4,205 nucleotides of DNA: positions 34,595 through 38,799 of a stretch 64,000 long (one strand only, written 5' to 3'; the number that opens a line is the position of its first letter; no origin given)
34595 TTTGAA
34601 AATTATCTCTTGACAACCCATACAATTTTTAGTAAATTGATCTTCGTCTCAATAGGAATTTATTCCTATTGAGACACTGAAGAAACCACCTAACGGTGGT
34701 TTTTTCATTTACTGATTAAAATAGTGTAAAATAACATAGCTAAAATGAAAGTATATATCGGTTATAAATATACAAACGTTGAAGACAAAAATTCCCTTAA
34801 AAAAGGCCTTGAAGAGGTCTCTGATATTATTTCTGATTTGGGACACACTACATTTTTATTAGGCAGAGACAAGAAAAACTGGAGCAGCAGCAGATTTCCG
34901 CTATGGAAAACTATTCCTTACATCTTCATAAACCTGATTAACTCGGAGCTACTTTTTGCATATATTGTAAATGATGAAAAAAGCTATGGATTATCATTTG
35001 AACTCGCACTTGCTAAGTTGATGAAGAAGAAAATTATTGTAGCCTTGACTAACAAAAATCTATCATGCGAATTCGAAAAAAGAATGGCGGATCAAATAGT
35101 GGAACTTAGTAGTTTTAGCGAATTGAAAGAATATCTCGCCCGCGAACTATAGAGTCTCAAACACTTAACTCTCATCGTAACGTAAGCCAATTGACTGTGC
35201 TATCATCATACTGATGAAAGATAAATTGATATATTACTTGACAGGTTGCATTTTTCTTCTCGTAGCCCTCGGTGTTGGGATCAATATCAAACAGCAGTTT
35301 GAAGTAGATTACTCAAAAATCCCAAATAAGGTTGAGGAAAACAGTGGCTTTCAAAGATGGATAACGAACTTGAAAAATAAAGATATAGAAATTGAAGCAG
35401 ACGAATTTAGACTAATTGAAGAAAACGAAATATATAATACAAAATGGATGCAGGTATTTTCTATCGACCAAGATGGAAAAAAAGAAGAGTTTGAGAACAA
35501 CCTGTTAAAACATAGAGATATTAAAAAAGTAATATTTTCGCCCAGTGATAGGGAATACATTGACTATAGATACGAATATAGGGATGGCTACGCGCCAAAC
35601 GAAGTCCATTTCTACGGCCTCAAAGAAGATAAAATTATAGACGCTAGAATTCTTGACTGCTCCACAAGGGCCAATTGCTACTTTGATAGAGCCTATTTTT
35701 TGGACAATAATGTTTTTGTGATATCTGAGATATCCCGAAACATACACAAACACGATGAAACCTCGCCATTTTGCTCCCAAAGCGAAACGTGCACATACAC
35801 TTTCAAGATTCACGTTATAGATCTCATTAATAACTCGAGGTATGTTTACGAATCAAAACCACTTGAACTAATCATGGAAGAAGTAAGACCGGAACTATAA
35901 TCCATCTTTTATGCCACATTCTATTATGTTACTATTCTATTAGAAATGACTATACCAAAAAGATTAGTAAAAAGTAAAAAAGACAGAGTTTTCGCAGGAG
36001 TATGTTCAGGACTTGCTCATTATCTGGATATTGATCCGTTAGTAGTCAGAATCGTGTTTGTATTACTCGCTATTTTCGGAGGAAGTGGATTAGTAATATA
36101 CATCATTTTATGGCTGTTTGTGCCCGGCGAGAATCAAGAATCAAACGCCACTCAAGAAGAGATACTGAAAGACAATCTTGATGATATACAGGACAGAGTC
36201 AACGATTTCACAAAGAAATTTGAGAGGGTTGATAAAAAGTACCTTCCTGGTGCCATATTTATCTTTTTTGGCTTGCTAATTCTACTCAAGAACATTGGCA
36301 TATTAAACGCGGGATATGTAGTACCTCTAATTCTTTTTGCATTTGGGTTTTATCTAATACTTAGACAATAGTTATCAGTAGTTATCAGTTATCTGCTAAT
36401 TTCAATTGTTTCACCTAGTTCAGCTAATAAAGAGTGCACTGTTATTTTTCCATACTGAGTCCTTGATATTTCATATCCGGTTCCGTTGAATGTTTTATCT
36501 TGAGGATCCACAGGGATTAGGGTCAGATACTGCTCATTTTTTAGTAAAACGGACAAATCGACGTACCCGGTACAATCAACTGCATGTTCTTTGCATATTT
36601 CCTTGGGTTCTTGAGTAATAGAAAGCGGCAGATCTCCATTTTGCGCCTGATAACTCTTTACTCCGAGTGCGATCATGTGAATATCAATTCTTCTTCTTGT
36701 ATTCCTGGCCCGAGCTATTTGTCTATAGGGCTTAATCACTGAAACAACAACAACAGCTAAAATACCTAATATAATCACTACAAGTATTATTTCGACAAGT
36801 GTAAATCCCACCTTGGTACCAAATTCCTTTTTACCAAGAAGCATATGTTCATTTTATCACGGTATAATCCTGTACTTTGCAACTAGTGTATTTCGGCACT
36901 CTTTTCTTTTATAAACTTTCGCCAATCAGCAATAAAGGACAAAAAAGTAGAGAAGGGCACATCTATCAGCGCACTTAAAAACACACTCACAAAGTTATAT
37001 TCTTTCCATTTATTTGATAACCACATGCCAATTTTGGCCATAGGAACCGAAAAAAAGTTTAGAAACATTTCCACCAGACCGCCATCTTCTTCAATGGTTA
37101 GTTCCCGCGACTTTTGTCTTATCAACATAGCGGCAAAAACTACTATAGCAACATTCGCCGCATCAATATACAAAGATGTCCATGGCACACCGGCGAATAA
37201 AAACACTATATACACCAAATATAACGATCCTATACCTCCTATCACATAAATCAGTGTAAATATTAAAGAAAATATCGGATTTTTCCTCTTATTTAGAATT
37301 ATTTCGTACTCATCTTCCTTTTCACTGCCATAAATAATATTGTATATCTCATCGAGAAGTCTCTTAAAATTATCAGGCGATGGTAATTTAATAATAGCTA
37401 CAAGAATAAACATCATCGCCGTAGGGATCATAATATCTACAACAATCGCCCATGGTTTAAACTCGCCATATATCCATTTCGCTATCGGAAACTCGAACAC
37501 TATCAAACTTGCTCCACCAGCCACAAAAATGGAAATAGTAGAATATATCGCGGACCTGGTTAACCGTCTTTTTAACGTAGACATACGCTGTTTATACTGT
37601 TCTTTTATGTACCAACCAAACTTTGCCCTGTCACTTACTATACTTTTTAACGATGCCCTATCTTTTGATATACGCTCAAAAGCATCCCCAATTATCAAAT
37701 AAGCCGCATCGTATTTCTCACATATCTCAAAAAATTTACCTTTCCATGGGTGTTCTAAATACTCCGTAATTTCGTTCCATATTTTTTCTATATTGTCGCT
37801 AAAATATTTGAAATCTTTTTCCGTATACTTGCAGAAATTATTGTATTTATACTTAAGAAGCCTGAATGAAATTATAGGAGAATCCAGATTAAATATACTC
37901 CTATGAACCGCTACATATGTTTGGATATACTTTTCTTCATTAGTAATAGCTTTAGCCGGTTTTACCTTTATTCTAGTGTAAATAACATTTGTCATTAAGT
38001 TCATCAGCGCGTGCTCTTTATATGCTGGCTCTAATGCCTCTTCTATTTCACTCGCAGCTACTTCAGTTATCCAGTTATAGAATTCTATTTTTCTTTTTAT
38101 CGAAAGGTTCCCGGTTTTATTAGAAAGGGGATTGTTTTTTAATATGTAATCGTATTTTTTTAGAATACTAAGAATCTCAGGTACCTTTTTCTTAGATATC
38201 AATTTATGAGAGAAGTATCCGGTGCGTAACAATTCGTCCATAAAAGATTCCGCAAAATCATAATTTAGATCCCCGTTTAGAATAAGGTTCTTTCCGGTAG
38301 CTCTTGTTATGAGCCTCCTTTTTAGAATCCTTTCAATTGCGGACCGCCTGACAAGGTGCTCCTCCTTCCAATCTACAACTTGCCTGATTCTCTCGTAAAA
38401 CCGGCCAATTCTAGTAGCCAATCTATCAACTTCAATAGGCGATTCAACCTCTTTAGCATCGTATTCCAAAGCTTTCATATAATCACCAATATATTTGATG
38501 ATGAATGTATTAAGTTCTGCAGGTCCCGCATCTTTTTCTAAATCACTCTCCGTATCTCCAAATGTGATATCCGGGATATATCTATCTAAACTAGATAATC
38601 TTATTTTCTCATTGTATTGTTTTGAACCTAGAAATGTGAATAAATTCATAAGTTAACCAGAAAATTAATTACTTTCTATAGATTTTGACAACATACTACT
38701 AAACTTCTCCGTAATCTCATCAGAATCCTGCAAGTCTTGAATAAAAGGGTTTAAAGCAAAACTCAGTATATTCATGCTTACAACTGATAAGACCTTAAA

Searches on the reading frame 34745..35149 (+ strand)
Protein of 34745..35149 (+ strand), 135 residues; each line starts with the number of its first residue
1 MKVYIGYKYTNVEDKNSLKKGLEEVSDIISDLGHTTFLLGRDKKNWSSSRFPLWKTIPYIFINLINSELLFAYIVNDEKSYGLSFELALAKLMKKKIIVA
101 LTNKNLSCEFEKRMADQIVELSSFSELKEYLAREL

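Call 10: search_protein_families(library=pfam, proteins=[window:34745-35149:+], max_evalue=0.01)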
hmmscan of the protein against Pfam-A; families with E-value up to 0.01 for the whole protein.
window:34745-35149:+ (135 aa): 0 families

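Call 13: find_encoding_contigs(protein=window:34745-35149:+, flank=3000, max_places=10)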
Protein window:34745-35149:+ (135 aa): 1 contig read that carries it; 1 place shown.
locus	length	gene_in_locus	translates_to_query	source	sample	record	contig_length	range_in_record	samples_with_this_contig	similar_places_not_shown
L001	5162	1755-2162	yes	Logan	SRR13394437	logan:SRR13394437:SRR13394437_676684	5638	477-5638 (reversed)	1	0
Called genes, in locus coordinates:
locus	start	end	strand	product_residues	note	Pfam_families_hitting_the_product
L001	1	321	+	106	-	?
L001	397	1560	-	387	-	-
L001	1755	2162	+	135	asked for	-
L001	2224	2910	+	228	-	-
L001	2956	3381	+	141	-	PF04024:PspC, PF22570:LiaF-TM (weak)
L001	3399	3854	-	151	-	-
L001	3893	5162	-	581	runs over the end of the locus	?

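Call 15: find_homologous_proteins(query=window:34745-35149:+)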
Query window:34745-35149:+ (135 aa): 2 proteins with E <= 0.001 among 39 candidates.
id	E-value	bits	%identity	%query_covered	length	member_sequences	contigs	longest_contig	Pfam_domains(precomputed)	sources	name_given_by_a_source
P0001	9.8e-81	286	100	100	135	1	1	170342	-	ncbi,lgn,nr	ncbi:hypothetical protein JXA34_02685 [Patescibacteria group bacterium]|nr:hypothetical protein [Pat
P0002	4.4e-63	229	78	100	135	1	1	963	-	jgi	jgi:hypothetical protein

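Call 17: find_encoding_contigs(protein=P0002, flank=3000)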
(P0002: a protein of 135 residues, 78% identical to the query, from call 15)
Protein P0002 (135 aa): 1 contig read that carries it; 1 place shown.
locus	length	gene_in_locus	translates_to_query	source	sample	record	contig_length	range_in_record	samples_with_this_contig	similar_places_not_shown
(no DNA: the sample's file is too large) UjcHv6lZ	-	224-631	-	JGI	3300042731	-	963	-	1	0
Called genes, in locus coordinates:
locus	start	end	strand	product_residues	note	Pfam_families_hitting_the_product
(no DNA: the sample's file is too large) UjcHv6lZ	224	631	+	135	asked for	-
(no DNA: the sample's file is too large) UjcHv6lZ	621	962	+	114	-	?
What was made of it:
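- On Trans-encoded base-pairing sRNA: The DNA of the only close relative could not be fetched (call 17).
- The only close relative of the downstream gene (P0002, 78% identity) lies on a contig whose DNA could not be fetched (call 17).
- Tried and rejected: The 78% homologue's contig has no retrievable DNA (call 17).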

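Call 20: find_related_loci(query=A1, collection=metagenome_contigs, flank=5000)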
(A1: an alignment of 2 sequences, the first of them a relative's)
Query A1 (135 aa) in metagenome_contigs; peptide patterns used: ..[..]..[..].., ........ (x = any residue, [..] = any of these).
41 stretches matched a pattern; 13 encode a relative of the query (tblastn E <= 1e-3); 13 distinct loci.
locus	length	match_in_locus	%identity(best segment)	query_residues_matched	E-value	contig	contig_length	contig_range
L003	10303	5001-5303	37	1-101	7e-20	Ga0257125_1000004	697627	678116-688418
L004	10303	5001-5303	37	1-101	7e-20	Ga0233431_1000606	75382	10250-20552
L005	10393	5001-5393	36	1-133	3e-19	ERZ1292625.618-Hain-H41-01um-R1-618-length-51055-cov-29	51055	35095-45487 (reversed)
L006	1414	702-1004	41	1-101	5e-19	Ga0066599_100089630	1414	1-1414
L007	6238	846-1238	35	1-133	1e-18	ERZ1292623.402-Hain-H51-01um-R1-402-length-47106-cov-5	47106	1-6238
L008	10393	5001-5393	33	1-135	8e-18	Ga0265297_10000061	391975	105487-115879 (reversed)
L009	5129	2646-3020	33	1-127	1e-14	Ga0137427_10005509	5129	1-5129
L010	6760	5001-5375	33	1-127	1e-14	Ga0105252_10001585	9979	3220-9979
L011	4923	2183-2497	36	1-104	4e-14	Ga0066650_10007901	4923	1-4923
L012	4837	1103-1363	36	1-88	9e-13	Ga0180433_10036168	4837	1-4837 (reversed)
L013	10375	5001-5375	31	1-127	1e-12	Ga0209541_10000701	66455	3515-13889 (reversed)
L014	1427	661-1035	28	1-127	9e-10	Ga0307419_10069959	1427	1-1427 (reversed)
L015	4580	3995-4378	28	1-131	7e-9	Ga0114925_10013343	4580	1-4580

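Call 23: search_protein_families(library=padloc, proteins=[window:34745-35149:+], max_evalue=1)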
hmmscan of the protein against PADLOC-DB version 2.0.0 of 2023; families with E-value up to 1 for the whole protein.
window:34745-35149:+ (135 aa): 0 families

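Call 24: search_protein_families(library=pfam, proteins=[window:34745-35149:+], max_evalue=10)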
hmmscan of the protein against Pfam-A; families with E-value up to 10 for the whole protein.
window:34745-35149:+ (135 aa): 0 families

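Call 25: search_solved_structures(query=window:34745-35149:+, max_evalue=10)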
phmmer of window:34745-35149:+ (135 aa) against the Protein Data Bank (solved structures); distinct sequences matched with E-value up to 10: 0.

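Call 28: search_solved_structures(query=A2, max_evalue=10, show_alignments=1)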
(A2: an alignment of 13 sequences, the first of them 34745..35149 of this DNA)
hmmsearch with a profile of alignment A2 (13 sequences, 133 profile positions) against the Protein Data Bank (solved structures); distinct sequences matched with E-value up to 10: 41.
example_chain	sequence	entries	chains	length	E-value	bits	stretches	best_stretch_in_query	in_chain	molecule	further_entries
4jen_A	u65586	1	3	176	3.8e-08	36.5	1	14-107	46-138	CMP N-GLYCOSIDASE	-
8pqp_A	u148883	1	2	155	2.5e-05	27.4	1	4-101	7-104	Nucleoside 2-deoxyribosyltransferase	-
8qc0_A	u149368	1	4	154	3.6e-05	26.9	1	7-101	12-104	Nucleoside 2-deoxyribosyltransferase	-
8rh3_A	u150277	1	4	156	3.7e-05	26.9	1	7-101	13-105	Nucleoside 2-deoxyribosyltransferase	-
8pqr_B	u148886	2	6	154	4.1e-05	26.7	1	7-101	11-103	Nucleoside 2-deoxyribosyltransferase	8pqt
3cmu_A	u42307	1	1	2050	5e-05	26.4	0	52-84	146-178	Protein recA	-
9emw_A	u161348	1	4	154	7.3e-05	25.9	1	27-101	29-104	Nucleoside 2-deoxyribosyltransferase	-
9emx_A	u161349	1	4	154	8.3e-05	25.7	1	28-101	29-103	Nucleoside 2-deoxyribosyltransferase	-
3cmt_A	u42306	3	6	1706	0.00027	24.1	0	52-84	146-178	Protein recA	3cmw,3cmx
8pqq_C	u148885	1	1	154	0.00046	23.3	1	7-101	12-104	Nucleoside 2-deoxyribosyltransferase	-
6evs_A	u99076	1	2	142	0.00046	23.3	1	2-127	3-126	N-deoxyribosyltransferase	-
8pqq_A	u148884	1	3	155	0.00046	23.3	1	7-101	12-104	Nucleoside 2-deoxyribosyltransferase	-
7o62_A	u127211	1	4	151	0.00046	23.3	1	49-98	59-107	Chains: A,B,C,D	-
8pqs_A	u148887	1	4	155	0.00086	22.4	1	7-101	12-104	Nucleoside 2-deoxyribosyltransferase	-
4hx9_A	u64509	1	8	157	0.0014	21.8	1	60-126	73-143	Nucleoside deoxyribosyltransferase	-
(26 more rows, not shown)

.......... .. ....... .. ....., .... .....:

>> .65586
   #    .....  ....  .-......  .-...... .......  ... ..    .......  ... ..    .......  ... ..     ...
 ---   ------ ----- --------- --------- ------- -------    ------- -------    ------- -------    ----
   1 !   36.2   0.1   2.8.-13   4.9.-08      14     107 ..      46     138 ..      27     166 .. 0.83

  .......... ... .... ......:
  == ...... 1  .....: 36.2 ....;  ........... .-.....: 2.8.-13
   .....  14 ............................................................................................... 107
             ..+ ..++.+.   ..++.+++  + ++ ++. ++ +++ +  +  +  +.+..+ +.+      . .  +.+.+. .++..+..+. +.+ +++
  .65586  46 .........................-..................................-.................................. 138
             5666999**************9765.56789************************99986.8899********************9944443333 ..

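Call 29: search_protein_families(library=pfam, alignment_id=A2, max_evalue=1)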
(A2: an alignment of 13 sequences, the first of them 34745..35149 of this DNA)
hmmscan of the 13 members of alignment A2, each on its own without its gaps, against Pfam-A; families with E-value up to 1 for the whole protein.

A. member 1, window:34745-35149:+ (135 aa): 0 families

B. families by the number of members that match (of 13 scanned): 20 families
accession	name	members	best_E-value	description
PF05014.21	Nuc_deoxyrib_tr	10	1.1e-10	Nucleoside 2-deoxyribosyltransferase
PF15891.11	Nuc_deoxyri_tr2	8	1.2e-08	Nucleoside 2-deoxyribosyltransferase like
PF14359.12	DUF4406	7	3.8e-05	Domain of unknown function (DUF4406)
PF13271.11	DUF4062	3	0.082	Domain of unknown function (DUF4062)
PF00107.32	ADH_zinc_N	1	0.0028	Zinc-binding dehydrogenase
PF18111.7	RPGR1_C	1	0.0029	Retinitis pigmentosa G-protein regulator interacting C-terminal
PF11071.14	Nuc_deoxyri_tr3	1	0.0056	Nucleoside 2-deoxyribosyltransferase YtoQ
PF10649.15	DUF2478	1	0.0058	Protein of unknown function (DUF2478)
PF18086.7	PPIP5K2_N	1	0.0068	Diphosphoinositol pentakisphosphate kinase 2 N-terminal domain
PF24920.1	C2_TCB1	1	0.013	Tricalbin-1-like, C2 domain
PF08937.16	ThsB_TIR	1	0.014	Thoeris protein ThsB, TIR-like domain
PF18826.6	bVLRF1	1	0.014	Bacteroidetes VLRF1 release factor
PF24963.1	DUF7768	1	0.062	Domain of unknown function (DUF7768)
PF03834.20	Rad10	1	0.071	Binding domain of DNA repair protein Ercc1 (rad10/Swi10)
PF06849.18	DUF1246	1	0.1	Protein of unknown function (DUF1246)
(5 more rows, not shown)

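Call 74: predict_structure(alignment_id=A1)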
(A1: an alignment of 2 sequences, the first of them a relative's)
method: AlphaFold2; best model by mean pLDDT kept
length: 135 residues; sequences in the alignment: 2
mean_pLDDT: 49.4   pTM: 0.41
mean pLDDT of the five models: 49.4, 46.3, 42.6, 36.8, 36.7
residues with pLDDT >= 90: 0; 70-90: 0; 50-70: 60; < 50: 75
segments of 3 or more residues with pLDDT < 50: 10-12, 41-70, 77-83, 101-128, 131-135
pLDDT, mean of each block of 10 residues (from residue 1): 56 58 65 62 44 41 42 50 52 53 39 36 46 44
secondary structure, 60 per line:
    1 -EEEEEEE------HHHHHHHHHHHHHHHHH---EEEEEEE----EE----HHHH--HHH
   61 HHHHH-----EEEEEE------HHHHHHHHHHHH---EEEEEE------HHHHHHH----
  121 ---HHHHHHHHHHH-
elements in order: E2-8 H15-31 E35-41 H52-55 H58-65 E71-76 H83-94 E98-103 H110-116 H124-134

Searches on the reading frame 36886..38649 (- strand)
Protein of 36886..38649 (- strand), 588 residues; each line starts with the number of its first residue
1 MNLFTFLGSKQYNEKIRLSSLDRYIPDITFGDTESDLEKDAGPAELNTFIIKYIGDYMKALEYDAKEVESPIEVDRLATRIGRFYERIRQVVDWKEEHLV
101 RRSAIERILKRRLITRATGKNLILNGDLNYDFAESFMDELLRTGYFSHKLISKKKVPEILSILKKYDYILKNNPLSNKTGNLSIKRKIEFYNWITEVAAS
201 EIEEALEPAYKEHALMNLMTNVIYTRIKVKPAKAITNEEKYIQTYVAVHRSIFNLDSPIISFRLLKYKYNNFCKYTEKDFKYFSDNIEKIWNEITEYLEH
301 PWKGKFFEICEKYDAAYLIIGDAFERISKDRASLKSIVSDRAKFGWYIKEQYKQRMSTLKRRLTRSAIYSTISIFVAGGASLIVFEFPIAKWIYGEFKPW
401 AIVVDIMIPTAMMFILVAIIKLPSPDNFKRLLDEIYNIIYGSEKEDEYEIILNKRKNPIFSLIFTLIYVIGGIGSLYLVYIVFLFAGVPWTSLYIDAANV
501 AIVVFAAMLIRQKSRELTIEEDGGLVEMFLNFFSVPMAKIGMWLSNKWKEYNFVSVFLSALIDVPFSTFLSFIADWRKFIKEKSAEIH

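Call 10: search_protein_families(library=pfam, proteins=[window:36886-38649:-], max_evalue=0.01)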
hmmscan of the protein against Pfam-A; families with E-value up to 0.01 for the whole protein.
window:36886-38649:- (588 aa): 0 families

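Call 48: find_homologous_proteins(query=window:36886-38649:-, max_evalue=1e-10)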
Query window:36886-38649:- (588 aa): 157 proteins with E <= 1e-10 among 8000 candidates; the best 120 are listed.
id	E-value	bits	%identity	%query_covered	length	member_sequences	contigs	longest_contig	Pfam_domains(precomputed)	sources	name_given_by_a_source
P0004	0.0e+0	1308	100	100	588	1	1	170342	-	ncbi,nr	ncbi:hypothetical protein JXA34_02705 [Patescibacteria group bacterium]|nr:hypothetical protein [Pat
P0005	1.8e-180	619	52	94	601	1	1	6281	-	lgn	-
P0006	1.2e-177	610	48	97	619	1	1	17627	-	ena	-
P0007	1.2e-173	597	51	91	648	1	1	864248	-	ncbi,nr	ncbi:hypothetical protein GF360_01765 [candidate division WWE3 bacterium]|nr:hypothetical protein [c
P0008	1.5e-173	596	49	94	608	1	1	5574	-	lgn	-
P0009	3.1e-173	595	51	93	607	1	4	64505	-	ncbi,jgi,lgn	-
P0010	1.1e-172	594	48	97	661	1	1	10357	-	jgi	-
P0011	2.2e-172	593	49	93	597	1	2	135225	-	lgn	-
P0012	2.9e-171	589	52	92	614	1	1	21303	-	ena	-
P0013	3.9e-171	588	52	92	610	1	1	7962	-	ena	-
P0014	4.2e-171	588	50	91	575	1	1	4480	-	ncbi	ncbi:MAG: hypothetical protein WAX66_01790, partial [Patescibacteria group bacterium]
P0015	4.7e-171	588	51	94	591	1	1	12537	-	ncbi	-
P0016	5.2e-171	588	52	92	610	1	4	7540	-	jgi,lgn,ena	-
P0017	5.4e-171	588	52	92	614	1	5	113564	-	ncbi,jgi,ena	-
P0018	6.4e-171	588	49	91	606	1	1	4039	-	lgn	-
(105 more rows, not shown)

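Call 49: find_encoding_contigs(protein=P0007, flank=7000, max_places=1)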
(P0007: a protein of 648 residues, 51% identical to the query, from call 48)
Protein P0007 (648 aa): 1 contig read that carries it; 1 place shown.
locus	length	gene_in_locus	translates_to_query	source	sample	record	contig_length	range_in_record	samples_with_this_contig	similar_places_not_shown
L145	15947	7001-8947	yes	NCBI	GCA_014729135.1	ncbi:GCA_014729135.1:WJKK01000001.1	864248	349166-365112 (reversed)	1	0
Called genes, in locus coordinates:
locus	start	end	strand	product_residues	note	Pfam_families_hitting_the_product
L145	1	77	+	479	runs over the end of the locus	-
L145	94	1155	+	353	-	PF06161:DUF975 (weak), PF06790:UPF0259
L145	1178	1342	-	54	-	-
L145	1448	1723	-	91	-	PF18780:HNH_repeat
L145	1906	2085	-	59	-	-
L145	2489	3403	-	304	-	PF00535:Glycos_transf_2, PF10111:Glyco_tranf_2_2 (weak), PF13641:Glyco_tranf_2_3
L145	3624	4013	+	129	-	-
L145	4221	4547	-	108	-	PF01588:tRNA_bind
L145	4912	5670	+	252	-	-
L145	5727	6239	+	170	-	-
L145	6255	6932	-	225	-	PF00970:FAD_binding_6 (weak), PF08030:NAD_binding_6 (faint), PF00175:NAD_binding_1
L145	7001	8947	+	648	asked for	-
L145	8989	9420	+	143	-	-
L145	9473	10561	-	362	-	PF02618:YceG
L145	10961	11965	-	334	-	PF01594:AI-2E_transport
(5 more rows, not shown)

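Call 50: find_encoding_contigs(protein=P0011, flank=7000, max_places=1)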
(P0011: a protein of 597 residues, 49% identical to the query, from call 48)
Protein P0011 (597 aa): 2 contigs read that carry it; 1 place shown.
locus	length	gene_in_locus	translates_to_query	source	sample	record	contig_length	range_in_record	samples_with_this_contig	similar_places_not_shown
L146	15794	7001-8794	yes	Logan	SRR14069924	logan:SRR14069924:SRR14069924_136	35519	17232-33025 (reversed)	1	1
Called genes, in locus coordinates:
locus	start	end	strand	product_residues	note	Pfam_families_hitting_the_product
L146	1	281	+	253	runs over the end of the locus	PF23023:Anti-Pycsar_Apyc1, PF00753:Lactamase_B, PF12706:Lactamase_B_2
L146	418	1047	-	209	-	-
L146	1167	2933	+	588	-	PF01807:Zn_ribbon_DnaG, PF08275:DNAG_N, PF01751:Toprim (weak), PF13155:Toprim_2, PF13662:Toprim_4, PF10410:DnaB_bind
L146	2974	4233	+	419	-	PF03979:Sigma70_r1_1, PF00140:Sigma70_r1_2, PF04542:Sigma70_r2, PF04539:Sigma70_r3, PF04545:Sigma70_r4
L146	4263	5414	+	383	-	PF04542:Sigma70_r2, PF04545:Sigma70_r4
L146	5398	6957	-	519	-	PF02366:PMT, PF13231:PMT_2 (weak)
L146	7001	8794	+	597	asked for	-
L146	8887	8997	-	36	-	-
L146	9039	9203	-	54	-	-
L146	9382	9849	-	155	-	PF03073:TspO_MBR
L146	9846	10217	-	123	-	PF09945:DUF2177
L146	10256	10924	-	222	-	PF00970:FAD_binding_6 (weak), PF08030:NAD_binding_6 (faint), PF00175:NAD_binding_1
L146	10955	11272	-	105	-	-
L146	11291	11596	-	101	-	PF03819:MazG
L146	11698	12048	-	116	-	-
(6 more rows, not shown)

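Call 51: find_encoding_contigs(protein=P0009, flank=7000, max_places=1)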
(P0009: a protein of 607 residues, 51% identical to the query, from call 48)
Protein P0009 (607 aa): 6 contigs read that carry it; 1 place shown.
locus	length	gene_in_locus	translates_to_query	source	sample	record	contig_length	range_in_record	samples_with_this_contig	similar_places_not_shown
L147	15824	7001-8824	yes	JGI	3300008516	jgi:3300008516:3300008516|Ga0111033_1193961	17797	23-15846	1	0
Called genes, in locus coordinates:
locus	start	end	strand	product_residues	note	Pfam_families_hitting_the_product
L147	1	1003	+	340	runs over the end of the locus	?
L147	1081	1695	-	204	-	PF12762:DDE_Tnp_IS1595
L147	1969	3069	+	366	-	-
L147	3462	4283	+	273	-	PF04055:Radical_SAM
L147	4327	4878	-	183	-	PF02834:LigT_PEase (weak), PF13563:2_5_RNA_ligase2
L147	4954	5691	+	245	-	PF02578:Cu-oxidase_4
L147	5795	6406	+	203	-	PF00702:Hydrolase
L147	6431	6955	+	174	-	PF08123:DOT1 (faint), PF13847:Methyltransf_31 (weak), PF02390:Methyltransf_4 (weak)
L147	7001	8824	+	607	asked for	-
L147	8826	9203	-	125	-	PF01741:MscL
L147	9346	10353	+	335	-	PF00154:RecA_N, PF08423:Rad51, PF06745:ATPase, PF00005:ABC_tran (faint), PF13481:AAA_25 (faint), PF27531:MT3502_N (weak), PF13479:AAA_24, PF21096:RecA_C, +1 more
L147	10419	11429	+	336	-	PF00574:CLP_protease (weak), PF25145:NfeD1b_N (weak), PF01343:Peptidase_S49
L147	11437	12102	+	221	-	PF27462:RecX_N, PF02631:RecX_HTH2 (weak)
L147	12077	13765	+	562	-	PF01368:DHH, PF02272:DHHA1, PF17768:RecJ_OB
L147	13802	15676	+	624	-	PF01336:tRNA_anti-codon, PF00152:tRNA-synt_2, PF04073:tRNA_edit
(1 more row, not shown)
